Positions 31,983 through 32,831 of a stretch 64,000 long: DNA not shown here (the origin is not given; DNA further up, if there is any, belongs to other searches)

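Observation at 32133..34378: FeoB split into separate G-domain and membrane ORFs, twice and at different positions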

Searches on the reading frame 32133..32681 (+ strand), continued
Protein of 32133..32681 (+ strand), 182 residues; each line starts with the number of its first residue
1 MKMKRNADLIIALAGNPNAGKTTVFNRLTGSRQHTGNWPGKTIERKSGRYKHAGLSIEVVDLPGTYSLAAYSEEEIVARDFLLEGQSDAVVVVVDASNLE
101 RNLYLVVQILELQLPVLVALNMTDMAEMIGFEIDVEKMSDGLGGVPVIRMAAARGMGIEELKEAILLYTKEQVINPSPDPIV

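Call 74: list_cluster_members(proteins=[L064:1055-1585:+, L031:1483-1986:+, L087:3926-4714:+])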
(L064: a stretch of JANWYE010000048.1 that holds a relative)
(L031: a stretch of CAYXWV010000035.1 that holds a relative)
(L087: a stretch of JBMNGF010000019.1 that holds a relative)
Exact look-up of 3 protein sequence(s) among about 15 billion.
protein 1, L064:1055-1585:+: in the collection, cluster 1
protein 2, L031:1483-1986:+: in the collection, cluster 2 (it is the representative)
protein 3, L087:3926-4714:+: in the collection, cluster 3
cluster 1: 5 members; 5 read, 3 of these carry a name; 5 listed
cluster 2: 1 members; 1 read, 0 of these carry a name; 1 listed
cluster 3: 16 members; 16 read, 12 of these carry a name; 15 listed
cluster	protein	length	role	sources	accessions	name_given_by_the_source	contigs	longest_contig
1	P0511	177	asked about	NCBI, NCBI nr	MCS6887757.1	MAG: 50S ribosome-binding GTPase [Chloroflexus sp.] | 50S ribosome-binding GTPase [Chloroflexus sp.]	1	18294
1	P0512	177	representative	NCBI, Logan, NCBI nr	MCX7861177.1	MAG: 50S ribosome-binding GTPase [Chloroflexus sp.] | 50S ribosome-binding GTPase [Chloroflexus sp.]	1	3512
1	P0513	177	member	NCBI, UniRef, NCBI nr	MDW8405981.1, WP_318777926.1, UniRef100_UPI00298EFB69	FeoB small GTPase domain-containing protein [Chloroflexus sp.] | FeoB small GTPase domain-containing protein n=1 Tax=Chloroflexus sp. TaxID=1904827 ...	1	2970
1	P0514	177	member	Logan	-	-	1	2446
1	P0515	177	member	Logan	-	-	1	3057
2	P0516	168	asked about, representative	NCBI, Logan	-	-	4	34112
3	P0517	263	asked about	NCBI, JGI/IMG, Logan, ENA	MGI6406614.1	MAG: FeoB small GTPase domain-containing protein [Syntrophaceticus sp.] | Fe2+ transport system protein B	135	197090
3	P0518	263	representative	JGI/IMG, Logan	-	Fe2+ transport system protein B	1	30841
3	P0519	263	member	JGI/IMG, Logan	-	Fe2+ transport system protein B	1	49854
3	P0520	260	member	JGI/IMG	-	Fe2+ transport system protein B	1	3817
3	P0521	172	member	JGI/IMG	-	Fe2+ transport system protein B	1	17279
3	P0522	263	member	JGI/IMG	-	Fe2+ transport system protein B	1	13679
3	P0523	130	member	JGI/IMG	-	Fe2+ transport system protein B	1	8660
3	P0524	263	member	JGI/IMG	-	Fe2+ transport system protein B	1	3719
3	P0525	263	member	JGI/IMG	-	Fe2+ transport system protein B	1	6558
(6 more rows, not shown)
